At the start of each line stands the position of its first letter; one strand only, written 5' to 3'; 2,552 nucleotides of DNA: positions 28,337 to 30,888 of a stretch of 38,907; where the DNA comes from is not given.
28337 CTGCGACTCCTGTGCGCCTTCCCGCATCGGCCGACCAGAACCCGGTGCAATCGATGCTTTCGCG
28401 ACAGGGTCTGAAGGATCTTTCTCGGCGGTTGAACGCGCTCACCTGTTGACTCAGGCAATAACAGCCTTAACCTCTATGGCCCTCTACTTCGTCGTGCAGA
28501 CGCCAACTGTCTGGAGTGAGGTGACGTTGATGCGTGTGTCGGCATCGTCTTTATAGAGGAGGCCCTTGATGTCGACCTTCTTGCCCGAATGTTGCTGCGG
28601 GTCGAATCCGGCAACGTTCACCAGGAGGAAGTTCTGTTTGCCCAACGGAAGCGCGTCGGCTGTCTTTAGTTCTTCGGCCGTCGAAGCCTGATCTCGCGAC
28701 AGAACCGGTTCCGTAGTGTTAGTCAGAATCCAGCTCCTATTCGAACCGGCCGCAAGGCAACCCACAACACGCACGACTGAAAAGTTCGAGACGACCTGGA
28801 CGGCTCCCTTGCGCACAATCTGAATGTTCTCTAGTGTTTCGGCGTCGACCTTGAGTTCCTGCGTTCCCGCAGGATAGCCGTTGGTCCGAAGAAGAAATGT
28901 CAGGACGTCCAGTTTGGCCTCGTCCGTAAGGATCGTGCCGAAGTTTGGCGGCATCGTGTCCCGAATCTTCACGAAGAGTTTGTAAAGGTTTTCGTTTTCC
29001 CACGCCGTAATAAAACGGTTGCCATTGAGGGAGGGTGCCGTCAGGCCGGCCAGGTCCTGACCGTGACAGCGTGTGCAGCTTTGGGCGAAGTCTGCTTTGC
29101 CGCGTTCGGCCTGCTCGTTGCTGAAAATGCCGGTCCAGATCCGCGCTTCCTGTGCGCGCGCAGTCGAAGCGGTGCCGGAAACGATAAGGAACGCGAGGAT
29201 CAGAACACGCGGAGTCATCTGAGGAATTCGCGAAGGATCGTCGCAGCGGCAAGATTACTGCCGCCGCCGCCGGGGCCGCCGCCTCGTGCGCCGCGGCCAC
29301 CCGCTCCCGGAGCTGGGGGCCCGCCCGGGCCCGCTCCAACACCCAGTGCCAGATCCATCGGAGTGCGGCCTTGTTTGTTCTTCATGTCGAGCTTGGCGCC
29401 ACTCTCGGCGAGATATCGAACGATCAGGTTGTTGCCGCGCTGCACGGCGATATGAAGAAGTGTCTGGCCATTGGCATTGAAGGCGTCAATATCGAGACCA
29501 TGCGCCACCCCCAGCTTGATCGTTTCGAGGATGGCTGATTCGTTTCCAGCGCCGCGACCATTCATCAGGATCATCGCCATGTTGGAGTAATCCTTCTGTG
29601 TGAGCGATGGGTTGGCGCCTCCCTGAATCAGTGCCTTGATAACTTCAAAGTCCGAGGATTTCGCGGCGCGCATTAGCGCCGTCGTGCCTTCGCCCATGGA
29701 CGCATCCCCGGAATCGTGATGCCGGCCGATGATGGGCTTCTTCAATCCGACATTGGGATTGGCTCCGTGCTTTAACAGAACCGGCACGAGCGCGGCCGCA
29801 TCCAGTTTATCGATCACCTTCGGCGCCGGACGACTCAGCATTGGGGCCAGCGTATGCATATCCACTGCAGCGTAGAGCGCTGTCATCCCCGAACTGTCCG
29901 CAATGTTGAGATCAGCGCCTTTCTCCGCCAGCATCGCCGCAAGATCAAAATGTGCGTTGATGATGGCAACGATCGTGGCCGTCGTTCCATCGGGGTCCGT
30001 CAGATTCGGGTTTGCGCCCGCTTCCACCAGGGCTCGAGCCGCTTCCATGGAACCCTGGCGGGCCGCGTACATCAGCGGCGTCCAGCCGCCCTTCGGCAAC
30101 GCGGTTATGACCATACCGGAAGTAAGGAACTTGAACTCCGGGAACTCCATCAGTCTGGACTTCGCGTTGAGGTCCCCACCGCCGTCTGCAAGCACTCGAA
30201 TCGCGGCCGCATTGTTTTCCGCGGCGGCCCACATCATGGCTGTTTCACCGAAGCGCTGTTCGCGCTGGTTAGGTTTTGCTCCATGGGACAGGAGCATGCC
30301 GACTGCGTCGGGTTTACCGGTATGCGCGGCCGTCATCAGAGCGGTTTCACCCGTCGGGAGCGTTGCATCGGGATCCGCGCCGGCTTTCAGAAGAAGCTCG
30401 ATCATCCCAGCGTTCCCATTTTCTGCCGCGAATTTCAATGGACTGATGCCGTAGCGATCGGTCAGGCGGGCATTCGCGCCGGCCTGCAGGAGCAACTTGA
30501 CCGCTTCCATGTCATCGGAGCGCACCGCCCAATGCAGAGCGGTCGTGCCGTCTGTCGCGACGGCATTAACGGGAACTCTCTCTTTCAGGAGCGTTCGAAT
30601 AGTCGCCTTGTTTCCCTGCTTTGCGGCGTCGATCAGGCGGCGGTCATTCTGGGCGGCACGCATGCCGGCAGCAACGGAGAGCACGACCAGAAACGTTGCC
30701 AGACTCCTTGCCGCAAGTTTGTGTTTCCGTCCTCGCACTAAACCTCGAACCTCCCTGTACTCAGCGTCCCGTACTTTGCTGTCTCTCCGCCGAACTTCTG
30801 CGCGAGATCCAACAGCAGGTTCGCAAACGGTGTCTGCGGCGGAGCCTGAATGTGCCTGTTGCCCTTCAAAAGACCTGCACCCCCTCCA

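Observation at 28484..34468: Translationally coupled four-gene periplasmic haem/ankyrin operon built around the uncharacterised DUF1592-DUF1552 pair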

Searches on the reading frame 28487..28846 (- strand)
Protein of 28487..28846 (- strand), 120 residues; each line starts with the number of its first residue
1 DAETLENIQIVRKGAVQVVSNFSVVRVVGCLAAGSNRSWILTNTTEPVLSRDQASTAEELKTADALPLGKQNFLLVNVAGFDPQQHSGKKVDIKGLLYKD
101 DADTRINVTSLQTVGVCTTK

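Call 74: search_protein_representatives(protein=window:28487-28846:-)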
Query: 120 residues. Proteins with E-value up to 0.001 (for the whole library): 554; up to 1e-10: 212; up to 1e-30: 0. The best 150 are listed.
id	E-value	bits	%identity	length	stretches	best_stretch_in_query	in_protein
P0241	2.9e-27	111.4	48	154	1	5-116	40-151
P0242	1.3e-26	109.4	55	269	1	4-115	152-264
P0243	1.4e-26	109.2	54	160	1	19-116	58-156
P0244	6.4e-26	107.1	50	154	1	4-116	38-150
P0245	3.3e-25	104.8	49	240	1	3-116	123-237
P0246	1.0e-24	103.2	49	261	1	14-115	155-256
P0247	3.5e-24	101.5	45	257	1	2-115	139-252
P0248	6.9e-24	100.5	45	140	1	13-117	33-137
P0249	9.0e-24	100.2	48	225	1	3-114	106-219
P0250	1.1e-23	99.9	50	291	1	16-115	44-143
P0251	4.1e-23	98.1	48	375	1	2-117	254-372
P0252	4.4e-23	98.0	43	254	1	3-115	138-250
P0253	4.4e-23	98.0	53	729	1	1-118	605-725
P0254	6.4e-23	97.4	43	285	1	1-115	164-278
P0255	1.3e-22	96.5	49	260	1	3-115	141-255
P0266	2.0e-19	86.2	49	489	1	16-114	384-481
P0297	1.8e-16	76.7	54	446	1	22-95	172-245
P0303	3.5e-16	75.8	45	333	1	3-115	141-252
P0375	3.5e-13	66.1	41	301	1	19-118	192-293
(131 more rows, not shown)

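Call 75: search_protein_families(library=pfam, proteins=[P0253, P0266, P0297, P0250, P0241, P0303, P0251, P0375, P0243, P0248], max_evalue=0.01)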
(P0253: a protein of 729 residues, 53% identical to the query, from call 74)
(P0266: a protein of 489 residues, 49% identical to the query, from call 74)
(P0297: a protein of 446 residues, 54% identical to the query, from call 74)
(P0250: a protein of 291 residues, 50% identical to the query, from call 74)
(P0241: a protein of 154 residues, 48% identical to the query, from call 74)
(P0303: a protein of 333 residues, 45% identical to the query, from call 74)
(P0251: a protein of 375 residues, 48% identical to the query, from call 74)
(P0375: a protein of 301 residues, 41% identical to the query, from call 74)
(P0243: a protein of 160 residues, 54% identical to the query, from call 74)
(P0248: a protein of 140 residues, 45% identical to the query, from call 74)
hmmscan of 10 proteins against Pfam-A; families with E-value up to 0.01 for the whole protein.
P0253 (729 aa): 9 families
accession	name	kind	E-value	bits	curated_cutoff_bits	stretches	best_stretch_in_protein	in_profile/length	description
PF12796.13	Ank_2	-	4.8e-69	229.4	27.3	6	114-186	20-89/90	Ankyrin repeats (3 copies)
PF00023.36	Ank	-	1.1e-68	223.7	21.1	8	156-187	1-32/33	Ankyrin repeat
PF13606.12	Ank_3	-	4.2e-51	164.6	22.3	5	157-185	2-30/30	Ankyrin repeat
PF13857.12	Ank_5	-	2.8e-50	168.2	27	7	409-463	1-56/56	Ankyrin repeats (many copies)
PF13637.12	Ank_4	-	7.2e-50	166.3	22.7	6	427-465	1-39/50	Ankyrin repeats (many copies)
PF23745.1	ANK_LRRK2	-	8.7e-10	39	27.5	0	95-177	36-114/130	LRRK2 ANK repeat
PF13442.11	Cytochrome_CBB3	-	9.5e-10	39.1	27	1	517-591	1-68/68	Cytochrome C oxidase, cbb3-type, subunit III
PF24521.3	Ank_KRIT1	-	1.5e-08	34.9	80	1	93-180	21-108/149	KRIT1 ankyrin-repeats domain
PF00034.26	Cytochrom_C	-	0.00026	22.7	21.3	1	519-593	1-88/90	Cytochrome c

P0266 (489 aa): 3 families
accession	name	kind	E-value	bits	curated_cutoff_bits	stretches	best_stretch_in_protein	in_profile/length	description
PF13577.12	SnoaL_4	-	4.9e-15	56.1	24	2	33-144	4-124/126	SnoaL-like domain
PF13442.11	Cytochrome_CBB3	-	9.3e-09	35.9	27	1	278-353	2-68/68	Cytochrome C oxidase, cbb3-type, subunit III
PF00034.26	Cytochrom_C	-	0.00038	22.1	21.3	1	281-320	3-44/90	Cytochrome c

P0297 (446 aa): 0 families

P0250 (291 aa): 2 families
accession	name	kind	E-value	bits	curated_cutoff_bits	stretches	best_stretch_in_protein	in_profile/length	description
PF13442.11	Cytochrome_CBB3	-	1.5e-13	51.3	27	1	208-280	2-68/68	Cytochrome C oxidase, cbb3-type, subunit III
PF00034.26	Cytochrom_C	-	4.1e-08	34.9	21.3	1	210-283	2-89/90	Cytochrome c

P0241 (154 aa): 0 families

P0303 (333 aa): 2 families
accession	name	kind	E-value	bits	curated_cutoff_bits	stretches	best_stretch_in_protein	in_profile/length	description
PF13442.11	Cytochrome_CBB3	-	5.8e-11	43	27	1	51-125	1-68/68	Cytochrome C oxidase, cbb3-type, subunit III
PF00034.26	Cytochrom_C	-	7.4e-05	24.4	21.3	1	54-108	2-53/90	Cytochrome c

P0251 (375 aa): 3 families
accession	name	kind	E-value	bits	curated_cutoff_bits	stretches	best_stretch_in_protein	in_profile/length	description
PF13442.11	Cytochrome_CBB3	-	1.2e-14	54.8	27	2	164-239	1-68/68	Cytochrome C oxidase, cbb3-type, subunit III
PF00034.26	Cytochrom_C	-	2.5e-12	48.4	21.3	2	166-241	1-88/90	Cytochrome c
PF14495.11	Cytochrom_C550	-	0.0046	17.1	27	0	47-110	20-84/136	Cytochrome c-550 domain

P0375 (301 aa): 1 family
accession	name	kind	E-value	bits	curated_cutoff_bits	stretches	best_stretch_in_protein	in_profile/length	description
PF13442.11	Cytochrome_CBB3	-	2.6e-05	24.9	27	1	96-158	12-68/68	Cytochrome C oxidase, cbb3-type, subunit III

P0243 (160 aa): 0 families

P0248 (140 aa): 0 families

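Call 79: list_cluster_members(proteins=[P0253])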
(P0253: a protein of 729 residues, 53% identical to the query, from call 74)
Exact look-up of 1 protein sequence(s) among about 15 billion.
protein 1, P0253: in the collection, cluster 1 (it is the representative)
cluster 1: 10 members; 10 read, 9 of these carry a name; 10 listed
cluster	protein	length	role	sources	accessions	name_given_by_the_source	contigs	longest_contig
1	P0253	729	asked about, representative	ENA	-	-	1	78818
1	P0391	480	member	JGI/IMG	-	ankyrin repeat protein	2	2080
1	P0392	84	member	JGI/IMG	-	hypothetical protein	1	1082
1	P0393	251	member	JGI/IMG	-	cytochrome c5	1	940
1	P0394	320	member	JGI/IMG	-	cytochrome c5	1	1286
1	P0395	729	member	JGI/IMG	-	ankyrin repeat protein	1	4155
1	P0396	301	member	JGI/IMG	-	cytochrome c5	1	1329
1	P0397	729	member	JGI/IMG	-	ankyrin repeat protein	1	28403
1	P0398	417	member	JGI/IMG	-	ankyrin repeat protein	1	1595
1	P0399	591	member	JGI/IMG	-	ankyrin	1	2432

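Call 80: find_encoding_contigs(protein=P0253, flank=8000, max_places=3)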
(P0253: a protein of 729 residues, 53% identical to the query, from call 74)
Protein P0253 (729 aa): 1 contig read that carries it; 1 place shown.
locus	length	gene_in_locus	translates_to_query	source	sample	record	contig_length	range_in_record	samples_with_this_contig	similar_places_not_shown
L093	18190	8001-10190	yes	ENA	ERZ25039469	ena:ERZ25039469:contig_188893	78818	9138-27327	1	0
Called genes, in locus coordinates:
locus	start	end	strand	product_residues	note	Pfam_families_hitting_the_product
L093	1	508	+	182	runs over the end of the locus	PF01336:tRNA_anti-codon (weak)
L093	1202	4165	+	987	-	PF13620:CarboxypepD_reg, PF13715:CarbopepD_reg_2 (weak)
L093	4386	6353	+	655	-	PF07626:PSD3, PF07637:PSD5, PF07631:PSD4, PF07627:PSCyt3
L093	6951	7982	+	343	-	PF07586:HXXSHH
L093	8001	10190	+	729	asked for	PF12796:Ank_2, PF13857:Ank_5, PF12796:Ank_2, PF00023:Ank, PF12796:Ank_2, PF12796:Ank_2, PF13857:Ank_5, PF00023:Ank, +11 more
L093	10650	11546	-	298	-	-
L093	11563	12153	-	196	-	-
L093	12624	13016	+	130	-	-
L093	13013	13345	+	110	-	PF01261:AP_endonuc_2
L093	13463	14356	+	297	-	PF14437:MafB19-deam (weak), PF00383:dCMP_cyt_deam_1, PF14439:Bd3614-deam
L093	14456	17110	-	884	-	PF00069:Pkinase, PF07714:PK_Tyr_Ser-Thr, PF01636:APH (faint), PF03109:ABC1 (weak), PF00930:DPPIV_N (faint), PF07676:PD40 (faint), PF26550:Tricorn_2nd, PF26549:Tricorn_N (weak)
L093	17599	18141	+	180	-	PF00211:Guanylate_cyc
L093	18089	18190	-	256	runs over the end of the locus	PF00027:cNMP_binding, PF13545:HTH_Crp_2, PF00325:Crp (weak)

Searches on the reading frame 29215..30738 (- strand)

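Call 8: search_protein_families(library=pfam, proteins=[window:29215-30738:-], max_evalue=0.01)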
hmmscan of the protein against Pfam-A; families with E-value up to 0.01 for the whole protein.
window:29215-30738:- (507 aa): 7 families
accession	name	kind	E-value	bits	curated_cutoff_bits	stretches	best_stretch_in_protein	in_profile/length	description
PF12796.13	Ank_2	-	3.9e-65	216.9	27.3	6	35-125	1-88/90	Ankyrin repeats (3 copies)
PF00023.36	Ank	-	1e-57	189.2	21.1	6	218-248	2-32/33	Ankyrin repeat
PF13637.12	Ank_4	-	8.6e-55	181.9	22.7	8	68-117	1-50/50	Ankyrin repeats (many copies)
PF13606.12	Ank_3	-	1.4e-44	144.7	22.3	4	218-245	2-29/30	Ankyrin repeat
PF13857.12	Ank_5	-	6.1e-40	135.3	27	5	411-464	2-56/56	Ankyrin repeats (many copies)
PF24521.3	Ank_KRIT1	-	4.4e-05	23.7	80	0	30-117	17-105/149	KRIT1 ankyrin-repeats domain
PF23745.1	ANK_LRRK2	-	0.00025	21.4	27.5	0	101-158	35-92/130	LRRK2 ANK repeat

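Call 12: search_protein_families(library=ncbifam, proteins=[window:29215-30738:-], max_evalue=0.01)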
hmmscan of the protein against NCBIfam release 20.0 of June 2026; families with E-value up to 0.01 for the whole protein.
window:29215-30738:- (507 aa): 12 families
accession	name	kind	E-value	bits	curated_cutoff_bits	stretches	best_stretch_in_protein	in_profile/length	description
NF043029.1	T4SS_AnkY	equivalog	6.9e-37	127.1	600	4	11-126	402-520/543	Dot/Icm T4SS effector AnkY/LegA9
NF041931.2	MzaA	equivalog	3.7e-31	108.7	800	4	215-278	32-95/726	MZA anti-phage system associated sigma-70 family RNA polymerase sigma factor MzaA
NF043023.1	T4SS_AnkH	equivalog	9e-30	103.8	600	3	35-122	36-123/467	Dot/Icm T4SS effector AnkH/LegA3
NF043028.1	T4SS_AnkX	equivalog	1.5e-23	82.9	1400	4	203-295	566-663/938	Dot/Icm T4SS effector AnkN/AnkX/LegA8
NF043022.1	T4SS_AnkG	equivalog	6.4e-23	81.2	500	3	38-183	303-455/455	Dot/Icm T4SS effector AnkG/AnkZ/LegA7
TIGR00870.1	trp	subfamily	2e-14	52.6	498.75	1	61-126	128-207/747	transient-receptor-potential calcium channel protein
NF043024.1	T4SS_AnkI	equivalog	4.2e-12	45.5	550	0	132-171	243-282/439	Dot/Icm T4SS effector AnkI/LegAS4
NF043021.1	T4SS_AnkF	equivalog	1e-09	37.3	1000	1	65-178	586-680/917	Dot/Icm T4SS effector AnkF/LegA14/Ceg31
NF043019.1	T4SS_AnkC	equivalog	1e-07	31.2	450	1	43-155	106-226/459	Dot/Icm T4SS effector AnkC/LegA12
NF043020.1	T4SS_AnkD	equivalog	2.8e-07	29.9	500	0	349-396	79-126/426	Dot/Icm T4SS effector AnkD/LegA15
NF043027.1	T4SS_AnkQ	equivalog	1.9e-06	26.8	700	0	34-99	330-399/496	Dot/Icm T4SS effector AnkQ/LegA10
NF038106.1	gamma_NF038106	equivalog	0.00036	20.7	50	0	410-433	55-78/93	PA4642 family protein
